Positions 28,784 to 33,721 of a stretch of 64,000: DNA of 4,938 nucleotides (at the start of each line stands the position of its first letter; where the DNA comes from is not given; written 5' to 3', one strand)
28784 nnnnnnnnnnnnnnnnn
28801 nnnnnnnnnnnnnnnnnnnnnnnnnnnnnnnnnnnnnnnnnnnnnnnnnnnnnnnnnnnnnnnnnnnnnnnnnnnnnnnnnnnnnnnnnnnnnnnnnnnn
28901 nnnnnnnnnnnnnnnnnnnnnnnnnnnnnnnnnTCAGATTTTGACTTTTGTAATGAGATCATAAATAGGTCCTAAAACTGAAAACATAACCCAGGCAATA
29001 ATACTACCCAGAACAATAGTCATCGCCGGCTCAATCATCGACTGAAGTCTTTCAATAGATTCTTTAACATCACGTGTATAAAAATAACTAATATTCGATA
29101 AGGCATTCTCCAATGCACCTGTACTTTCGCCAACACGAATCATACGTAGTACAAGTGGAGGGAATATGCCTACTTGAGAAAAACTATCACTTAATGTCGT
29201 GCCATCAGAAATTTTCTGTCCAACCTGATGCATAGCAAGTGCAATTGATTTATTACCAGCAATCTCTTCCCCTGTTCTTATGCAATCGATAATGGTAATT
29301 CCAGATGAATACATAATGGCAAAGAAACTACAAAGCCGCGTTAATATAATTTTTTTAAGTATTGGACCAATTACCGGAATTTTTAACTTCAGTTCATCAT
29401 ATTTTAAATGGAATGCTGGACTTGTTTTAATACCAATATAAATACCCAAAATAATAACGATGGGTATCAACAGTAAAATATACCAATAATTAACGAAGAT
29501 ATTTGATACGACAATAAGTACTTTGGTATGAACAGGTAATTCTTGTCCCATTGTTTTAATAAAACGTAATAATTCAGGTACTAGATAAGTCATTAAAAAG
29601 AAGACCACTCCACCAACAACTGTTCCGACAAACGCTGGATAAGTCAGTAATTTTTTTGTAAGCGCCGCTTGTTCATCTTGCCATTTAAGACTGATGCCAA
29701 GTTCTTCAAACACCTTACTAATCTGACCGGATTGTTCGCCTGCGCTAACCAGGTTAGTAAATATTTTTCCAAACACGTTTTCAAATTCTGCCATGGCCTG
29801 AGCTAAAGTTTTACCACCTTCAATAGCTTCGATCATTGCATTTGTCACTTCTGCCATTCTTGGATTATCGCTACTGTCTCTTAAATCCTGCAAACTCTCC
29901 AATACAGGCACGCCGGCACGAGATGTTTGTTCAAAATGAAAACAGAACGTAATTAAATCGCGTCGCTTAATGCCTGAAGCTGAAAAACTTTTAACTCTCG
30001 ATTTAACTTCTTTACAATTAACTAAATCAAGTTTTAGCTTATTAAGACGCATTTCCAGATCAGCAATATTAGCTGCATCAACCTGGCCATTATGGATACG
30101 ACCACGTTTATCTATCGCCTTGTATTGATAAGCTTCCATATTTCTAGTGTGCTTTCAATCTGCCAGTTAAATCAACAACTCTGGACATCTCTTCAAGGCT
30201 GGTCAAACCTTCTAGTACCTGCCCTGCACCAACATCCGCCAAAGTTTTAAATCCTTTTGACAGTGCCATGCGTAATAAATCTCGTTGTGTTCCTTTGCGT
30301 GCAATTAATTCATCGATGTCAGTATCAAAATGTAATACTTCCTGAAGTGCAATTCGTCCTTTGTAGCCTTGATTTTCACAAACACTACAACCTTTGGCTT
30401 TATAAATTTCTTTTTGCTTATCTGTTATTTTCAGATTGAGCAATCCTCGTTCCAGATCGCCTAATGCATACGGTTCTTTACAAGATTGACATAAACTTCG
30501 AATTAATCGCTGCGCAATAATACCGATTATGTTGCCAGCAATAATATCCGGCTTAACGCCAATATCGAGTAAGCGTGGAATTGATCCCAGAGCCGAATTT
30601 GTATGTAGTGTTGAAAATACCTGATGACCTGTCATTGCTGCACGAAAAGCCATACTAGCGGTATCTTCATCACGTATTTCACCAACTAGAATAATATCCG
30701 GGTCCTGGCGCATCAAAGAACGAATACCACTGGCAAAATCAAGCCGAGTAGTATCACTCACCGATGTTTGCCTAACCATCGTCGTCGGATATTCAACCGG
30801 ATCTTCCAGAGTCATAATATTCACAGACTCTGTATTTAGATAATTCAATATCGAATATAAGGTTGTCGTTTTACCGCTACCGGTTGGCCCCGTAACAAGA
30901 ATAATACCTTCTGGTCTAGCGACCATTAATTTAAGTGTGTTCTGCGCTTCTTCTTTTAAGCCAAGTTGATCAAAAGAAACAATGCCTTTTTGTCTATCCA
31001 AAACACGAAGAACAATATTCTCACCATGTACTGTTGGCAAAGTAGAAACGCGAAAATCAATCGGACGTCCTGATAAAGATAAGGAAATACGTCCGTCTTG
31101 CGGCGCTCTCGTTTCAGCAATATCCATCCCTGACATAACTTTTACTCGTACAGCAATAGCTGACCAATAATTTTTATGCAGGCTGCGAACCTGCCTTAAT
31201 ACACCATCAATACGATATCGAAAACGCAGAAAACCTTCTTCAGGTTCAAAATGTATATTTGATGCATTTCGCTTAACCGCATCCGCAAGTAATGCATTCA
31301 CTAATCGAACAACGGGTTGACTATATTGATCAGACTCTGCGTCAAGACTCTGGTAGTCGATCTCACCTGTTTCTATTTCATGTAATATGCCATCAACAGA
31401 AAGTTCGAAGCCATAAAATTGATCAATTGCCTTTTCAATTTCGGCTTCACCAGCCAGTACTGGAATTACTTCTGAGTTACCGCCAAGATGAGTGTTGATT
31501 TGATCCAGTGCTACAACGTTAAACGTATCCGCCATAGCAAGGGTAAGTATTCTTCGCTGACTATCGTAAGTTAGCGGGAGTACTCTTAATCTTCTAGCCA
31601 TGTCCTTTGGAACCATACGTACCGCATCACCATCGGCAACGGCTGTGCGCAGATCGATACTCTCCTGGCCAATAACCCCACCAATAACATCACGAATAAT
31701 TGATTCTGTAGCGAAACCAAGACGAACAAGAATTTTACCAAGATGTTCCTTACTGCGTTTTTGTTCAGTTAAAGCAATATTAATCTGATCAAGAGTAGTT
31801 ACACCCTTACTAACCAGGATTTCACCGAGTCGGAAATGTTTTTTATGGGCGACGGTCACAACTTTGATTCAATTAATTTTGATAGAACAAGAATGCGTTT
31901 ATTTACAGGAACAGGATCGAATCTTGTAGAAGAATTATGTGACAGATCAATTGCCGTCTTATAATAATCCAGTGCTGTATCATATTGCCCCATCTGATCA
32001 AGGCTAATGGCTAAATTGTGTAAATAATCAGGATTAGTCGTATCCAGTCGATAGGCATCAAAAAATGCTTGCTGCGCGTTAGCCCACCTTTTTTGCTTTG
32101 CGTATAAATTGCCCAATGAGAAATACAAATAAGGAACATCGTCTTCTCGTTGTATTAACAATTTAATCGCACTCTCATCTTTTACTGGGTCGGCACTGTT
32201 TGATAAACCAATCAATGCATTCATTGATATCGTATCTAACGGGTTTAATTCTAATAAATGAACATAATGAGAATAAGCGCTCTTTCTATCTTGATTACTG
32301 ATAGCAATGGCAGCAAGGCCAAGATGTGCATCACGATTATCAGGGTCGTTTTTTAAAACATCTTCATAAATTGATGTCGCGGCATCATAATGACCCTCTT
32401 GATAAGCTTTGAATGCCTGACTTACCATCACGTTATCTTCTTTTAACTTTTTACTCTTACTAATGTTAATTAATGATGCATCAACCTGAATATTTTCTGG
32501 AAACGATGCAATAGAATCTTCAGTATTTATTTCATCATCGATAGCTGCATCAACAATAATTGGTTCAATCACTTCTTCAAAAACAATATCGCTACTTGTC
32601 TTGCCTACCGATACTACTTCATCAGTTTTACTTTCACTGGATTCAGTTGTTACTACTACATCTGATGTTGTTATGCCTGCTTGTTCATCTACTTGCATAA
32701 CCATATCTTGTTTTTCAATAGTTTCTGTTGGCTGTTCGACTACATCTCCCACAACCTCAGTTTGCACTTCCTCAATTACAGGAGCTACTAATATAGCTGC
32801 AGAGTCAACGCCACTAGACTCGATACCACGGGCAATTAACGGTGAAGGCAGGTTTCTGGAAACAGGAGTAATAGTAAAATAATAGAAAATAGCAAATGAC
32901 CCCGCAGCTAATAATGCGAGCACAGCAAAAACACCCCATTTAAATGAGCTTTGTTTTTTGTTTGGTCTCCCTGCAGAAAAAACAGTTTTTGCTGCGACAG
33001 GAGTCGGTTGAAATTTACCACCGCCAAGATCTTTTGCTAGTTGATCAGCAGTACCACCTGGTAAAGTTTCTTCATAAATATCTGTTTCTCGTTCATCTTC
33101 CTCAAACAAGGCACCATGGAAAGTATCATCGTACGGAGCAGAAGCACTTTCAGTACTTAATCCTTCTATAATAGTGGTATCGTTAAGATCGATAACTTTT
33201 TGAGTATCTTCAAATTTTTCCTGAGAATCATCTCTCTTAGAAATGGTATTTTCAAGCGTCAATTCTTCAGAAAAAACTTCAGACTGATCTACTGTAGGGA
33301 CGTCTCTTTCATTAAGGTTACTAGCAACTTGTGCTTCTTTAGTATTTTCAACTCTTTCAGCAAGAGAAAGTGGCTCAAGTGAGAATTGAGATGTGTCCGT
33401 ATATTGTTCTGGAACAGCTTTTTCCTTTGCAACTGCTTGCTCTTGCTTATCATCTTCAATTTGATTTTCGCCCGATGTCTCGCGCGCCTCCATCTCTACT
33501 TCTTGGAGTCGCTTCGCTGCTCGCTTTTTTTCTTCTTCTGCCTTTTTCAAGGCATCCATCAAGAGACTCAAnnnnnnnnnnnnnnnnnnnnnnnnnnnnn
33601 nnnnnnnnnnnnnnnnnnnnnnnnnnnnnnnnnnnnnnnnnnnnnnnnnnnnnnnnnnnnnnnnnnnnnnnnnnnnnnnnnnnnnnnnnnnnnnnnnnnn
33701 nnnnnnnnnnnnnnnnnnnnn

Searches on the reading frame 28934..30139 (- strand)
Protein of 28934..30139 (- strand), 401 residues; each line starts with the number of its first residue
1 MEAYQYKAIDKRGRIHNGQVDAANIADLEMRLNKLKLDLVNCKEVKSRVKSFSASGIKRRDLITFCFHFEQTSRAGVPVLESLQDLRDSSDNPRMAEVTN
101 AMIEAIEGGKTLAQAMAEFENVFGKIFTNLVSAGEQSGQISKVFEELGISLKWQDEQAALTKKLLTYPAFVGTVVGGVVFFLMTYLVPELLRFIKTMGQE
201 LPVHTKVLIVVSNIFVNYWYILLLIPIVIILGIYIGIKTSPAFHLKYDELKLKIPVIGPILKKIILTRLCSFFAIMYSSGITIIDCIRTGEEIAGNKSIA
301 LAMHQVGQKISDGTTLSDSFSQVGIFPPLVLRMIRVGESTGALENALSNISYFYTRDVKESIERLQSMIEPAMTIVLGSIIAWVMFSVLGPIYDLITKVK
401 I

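Call 6: search_protein_families(library=pfam, proteins=[window:28934-30139:-], max_evalue=0.01)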
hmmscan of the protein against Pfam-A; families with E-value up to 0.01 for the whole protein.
window:28934-30139:- (401 aa): 1 family
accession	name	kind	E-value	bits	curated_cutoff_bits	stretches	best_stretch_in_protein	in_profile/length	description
PF00482.28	T2SSF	-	8.3e-46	155.5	25.2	2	270-390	2-124/125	Type II secretion system (T2SS), protein F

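Call 10: search_protein_families(library=ncbifam, proteins=[window:28934-30139:-], max_evalue=0.01)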
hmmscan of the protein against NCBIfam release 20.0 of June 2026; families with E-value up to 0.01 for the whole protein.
window:28934-30139:- (401 aa): 7 families
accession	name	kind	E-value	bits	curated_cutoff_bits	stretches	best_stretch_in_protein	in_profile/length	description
TIGR02120.1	GspF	equivalog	1.1e-86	291.6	424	1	4-396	1-398/401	type II secretion system inner membrane protein GspF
NF052606.1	T4PiliAsmPilCMyx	equivalog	2.8e-74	250.5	700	1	3-400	21-419/419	type IV pilus assembly protein PilC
NF052607.1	T4PiliAsmPilCThrm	equivalog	6.1e-71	239.6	700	1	1-398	1-403/406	type IV pilus assembly protein PilC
NF047826.1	T3SSXpsF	equivalog_domain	1e-58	199.1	650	1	1-397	1-402/405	type II secretion system protein XpsF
NF007861.0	PRK10573.1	equivalog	5.8e-58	196.8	401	1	3-395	6-394/401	protein transport protein HofC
NF041012.2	T4P_ComGB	equivalog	8.9e-37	127.2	240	1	64-396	5-331/332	competence type IV pilus assembly protein ComGB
NF045751.1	MPN385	equivalog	0.004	17.9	120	0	338-398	42-102/105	MPN385 family protein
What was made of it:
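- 28934..30139 (-): Platform protein (T2SSF; GspF/PilC/MshG-like). Calls 6, 10.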

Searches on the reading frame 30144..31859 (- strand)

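Call 6: search_protein_families(library=pfam, proteins=[window:30144-31859:-], max_evalue=0.01)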
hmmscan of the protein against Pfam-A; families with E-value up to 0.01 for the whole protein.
window:30144-31859:- (571 aa): 16 families
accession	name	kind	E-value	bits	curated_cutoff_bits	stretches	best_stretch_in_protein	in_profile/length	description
PF00437.27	T2SSE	-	2.4e-130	434.9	24.9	1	180-560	5-370/370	Type II/IV secretion system protein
PF05157.20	MshEN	-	3.9e-13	49.6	23.1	1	66-153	4-88/90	MshEN domain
PF13401.12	AAA_22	-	8.3e-05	23.3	27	1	316-358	4-33/130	AAA domain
PF13191.12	AAA_16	-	0.00031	21.7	32.6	1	313-357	19-63/167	AAA ATPase domain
PF00448.28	SRP54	-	0.00058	20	22.7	0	319-348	3-32/196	SRP54-type protein, GTPase domain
PF25199.1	nSTAND_NTPase5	-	0.00079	19.7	34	1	307-356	30-81/145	Novel STAND NTPase 5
PF20720.3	nSTAND3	-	0.00088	19.4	27.2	1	317-356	17-56/155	Novel STAND NTPase 3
PF13173.12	AAA_14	-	0.00095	19.6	27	1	318-357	3-43/129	AAA domain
PF13086.12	AAA_11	-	0.0022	18.3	27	1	304-344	5-44/257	AAA domain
PF13476.12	AAA_23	-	0.0028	18.8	27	1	311-338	17-40/201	AAA domain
PF13555.12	AAA_29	-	0.0036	17.5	27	1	312-335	17-40/61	P-loop containing region of AAA domain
PF13245.12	AAA_19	-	0.0041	17.7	25.1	1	314-345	8-39/134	AAA domain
PF12775.13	AAA_7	-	0.0046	17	25.8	1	317-351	33-67/181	P-loop containing dynein motor region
PF13604.12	AAA_30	-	0.0057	16.8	27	0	304-348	5-49/191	AAA domain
PF00004.35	AAA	-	0.008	17.1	21.2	0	320-350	1-31/131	ATPase family associated with various cellular activities (AAA)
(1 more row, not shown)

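Call 10: search_protein_families(library=ncbifam, proteins=[window:30144-31859:-], max_evalue=0.01)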
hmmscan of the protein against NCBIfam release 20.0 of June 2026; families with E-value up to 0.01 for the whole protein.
window:30144-31859:- (571 aa): 27 families (the best 25 are shown)
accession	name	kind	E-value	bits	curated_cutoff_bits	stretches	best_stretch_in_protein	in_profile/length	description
TIGR02538.1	type_IV_pilB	equivalog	3.8e-157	524.3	675.65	1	11-562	2-562/564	type IV-A pilus assembly ATPase PilB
TIGR02533.1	type_II_gspE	equivalog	5.4e-157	523.3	630.25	1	81-561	2-485/486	type II secretion system ATPase GspE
NF053534.1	T4PilAsmATPsTfpB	equivalog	7.4e-131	437.4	850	1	82-562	96-582/584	type IV pilus assembly ATPase TfpB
NF007755.0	PRK10436.1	equivalog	1.6e-123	412.8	617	1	104-563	28-460/465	type II secretion system protein GspE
NF041000.1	ATPase_ComGA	equivalog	1.9e-73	246.7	300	1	189-454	2-266/267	competence type IV pilus ATPase ComGA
TIGR01420.1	pilT_fam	subfamily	5.8e-56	190.2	319.1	1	188-455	3-270/343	PilT/PilU family type 4a pilus ATPase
TIGR02525.1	plasmid_TraJ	equivalog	5.2e-23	81.6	368.3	1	282-433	120-272/372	plasmid transfer ATPase TraJ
TIGR02524.1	dot_icm_DotB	equivalog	6.8e-23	81.4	463.3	1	313-433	130-259/358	Dot/Icm type IV secretion system ATPase DotB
NF058587.1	archaellum_moto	equivalog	1.1e-19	70.6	550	1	317-430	275-393/527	archaellum flagellar ATPase motor FlaI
NF053729.1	c-di-GMP_motif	domain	2.9e-14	52.6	38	1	10-59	1-50/53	cyclic di-GMP-binding domain-containing protein, MshE-related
TIGR02782.1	TrbB_P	equivalog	1.8e-13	50.4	304.55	1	306-430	126-252/303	P-type conjugative transfer ATPase TrbB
TIGR03819.1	heli_sec_ATPase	hypoth_equivalog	1.9e-13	50.4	373.15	1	233-426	97-293/340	TadA family conjugal transfer-associated ATPase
TIGR02788.1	VirB11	equivalog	2.8e-12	46.3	249.95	1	303-432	131-264/308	P-type DNA transfer ATPase VirB11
NF010407.0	PRK13833.1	subfamily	5.5e-12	45.8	499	1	320-432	147-261/323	conjugal transfer protein TrbB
NF012033.0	PRK15489.1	equivalog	1.4e-11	43.3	537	1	6-148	488-626/703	glycosyl transferase family protein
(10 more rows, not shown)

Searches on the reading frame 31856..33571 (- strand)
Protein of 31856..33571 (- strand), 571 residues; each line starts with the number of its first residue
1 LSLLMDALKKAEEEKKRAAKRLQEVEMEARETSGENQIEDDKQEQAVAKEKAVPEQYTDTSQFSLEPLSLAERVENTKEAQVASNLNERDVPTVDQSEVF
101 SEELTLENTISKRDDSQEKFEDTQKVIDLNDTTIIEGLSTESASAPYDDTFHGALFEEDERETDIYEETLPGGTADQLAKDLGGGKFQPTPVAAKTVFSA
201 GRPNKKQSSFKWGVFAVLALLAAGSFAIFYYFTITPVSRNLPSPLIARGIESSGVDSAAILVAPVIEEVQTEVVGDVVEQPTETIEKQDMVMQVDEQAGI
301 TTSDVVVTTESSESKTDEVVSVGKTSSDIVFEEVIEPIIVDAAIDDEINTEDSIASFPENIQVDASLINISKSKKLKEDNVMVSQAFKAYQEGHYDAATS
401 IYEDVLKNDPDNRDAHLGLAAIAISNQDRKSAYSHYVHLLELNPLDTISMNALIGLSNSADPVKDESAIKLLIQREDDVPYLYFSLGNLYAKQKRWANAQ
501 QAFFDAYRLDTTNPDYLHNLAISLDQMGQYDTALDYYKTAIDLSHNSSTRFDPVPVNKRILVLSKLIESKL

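Call 6: search_protein_families(library=pfam, proteins=[window:31856-33571:-], max_evalue=0.01)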
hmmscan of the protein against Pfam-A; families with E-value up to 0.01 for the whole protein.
window:31856-33571:- (571 aa): 17 families
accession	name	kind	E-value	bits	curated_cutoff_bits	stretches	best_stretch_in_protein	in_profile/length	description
PF07719.23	TPR_2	-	1.1e-15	56.8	27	1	514-545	1-32/34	Tetratricopeptide repeat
PF14559.12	TPR_19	-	2.2e-12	47.6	25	1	389-446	1-58/68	Tetratricopeptide repeat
PF00515.34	TPR_1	-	1.1e-11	44.5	27.8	1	515-546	2-33/34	Tetratricopeptide repeat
PF13432.12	TPR_16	-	9.2e-11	42.4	32.7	1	389-428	7-46/65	Tetratricopeptide repeat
PF13428.12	TPR_14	-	3.2e-10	40.1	23.5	1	391-421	13-43/44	Tetratricopeptide repeat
PF13176.12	TPR_7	-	4.4e-10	39.3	27.9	1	517-546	2-31/36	Tetratricopeptide repeat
PF13431.12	TPR_17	-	1.9e-09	37.5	24.4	1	506-534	5-33/34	Tetratricopeptide repeat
PF13181.12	TPR_8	-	3.9e-09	36.4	25.7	1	515-544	2-31/34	Tetratricopeptide repeat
PF23914.1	TPR_CcmH_CycH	-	1.5e-07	31.9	42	1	391-444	99-152/158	Cytochrome c-type biogenesis protein H TPR domain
PF13414.12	TPR_11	-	6e-07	29.5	26.8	0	526-546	6-26/42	TPR repeat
PF13424.12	TPR_12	-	1.2e-06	29.1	30.1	1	483-543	6-74/77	Tetratricopeptide repeat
PF24575.1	TPR_Slam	-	8.7e-06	26.6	35.2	1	381-433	49-101/104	Surface lipoprotein assembly modifier, N-terminal TPR repeats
PF04212.24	MIT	-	5.4e-05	23.6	30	1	519-543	9-33/66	MIT (microtubule interacting and transport) domain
PF13374.12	TPR_10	-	0.00021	21.6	27.5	1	516-543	4-31/42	Tetratricopeptide repeat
PF12895.13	ANAPC3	-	0.0017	19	27.2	0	494-547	3-55/82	Anaphase-promoting complex, cyclosome, subunit 3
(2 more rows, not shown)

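Call 11: search_protein_families(library=ncbifam, proteins=[window:31856-33571:-], max_evalue=0.01)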
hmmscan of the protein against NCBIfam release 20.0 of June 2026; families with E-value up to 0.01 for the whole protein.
window:31856-33571:- (571 aa): 21 families
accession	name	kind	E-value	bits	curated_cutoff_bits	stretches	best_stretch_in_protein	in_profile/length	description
TIGR02552.1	LcrH_SycD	equivalog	5.3e-14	52.1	104.8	2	483-548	55-120/136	SycD/LcrH family type III secretion system chaperone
NF033920.0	C39_PA2778_fam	equivalog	9.3e-13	48.2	150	2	451-543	161-253/255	PA2778 family cysteine peptidase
NF040959.1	MamA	equivalog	6.7e-11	42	200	1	484-546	109-171/204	magnetosome protein MamA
TIGR03939.1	PGA_TPR_OMP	equivalog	8.6e-09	34.2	366.65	1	391-455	98-162/800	poly-beta-1,6 N-acetyl-D-glucosamine export porin PgaA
TIGR02917.1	PEP_TPR_lipo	equivalog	1.3e-08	33.2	312.2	2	380-446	160-226/899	XrtA/PEP-CTERM system TPR-repeat protein PrsT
TIGR02521.1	type_IV_pilW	equivalog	2.1e-08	34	154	2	483-548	34-99/234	type IV pilus biogenesis/stability protein PilW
NF033762.1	social_mot_Tgl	equivalog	2e-07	30.6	225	1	371-537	23-193/252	social motility TPR repeat lipoprotein Tgl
NF008520.0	PRK11447.1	equivalog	3.3e-07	28.5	858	1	349-534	318-515/1157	cellulose synthase complex outer membrane protein BcsC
NF011886.0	PRK15359.1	equivalog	5.7e-07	29.4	146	0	493-562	71-139/144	type III secretion system chaperone protein SscB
NF002725.1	PRK02603.1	equivalog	6.3e-07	29.6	143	1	371-451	27-110/173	photosystem I assembly protein Ycf3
NF033758.1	gliding_GltE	equivalog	1e-06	28.1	225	1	390-543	97-251/411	adventurous gliding motility TPR repeat lipoprotein GltE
TIGR00540.1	TPR_hemY_coli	hypoth_equivalog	1.7e-06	27.1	142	1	472-539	318-384/385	heme biosynthesis-associated TPR protein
NF047371.1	FlcA_CTERM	equivalog_domain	2e-06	26.6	300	1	475-550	472-543/646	periplasmic flagellar collar protein FlcA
TIGR02795.1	tol_pal_ybgF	equivalog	8.2e-06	26.4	90.1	0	484-540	43-102/119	tol-pal system protein YbgF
NF052415.1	T3SS_chap_SctY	equivalog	3.7e-05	24.2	70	0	378-444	5-71/106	type III secretion apparatus assembly chaperone SctY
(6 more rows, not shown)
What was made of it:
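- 31856..33571 (-): TPR protein (MshN-like by position). Calls 6, 11.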
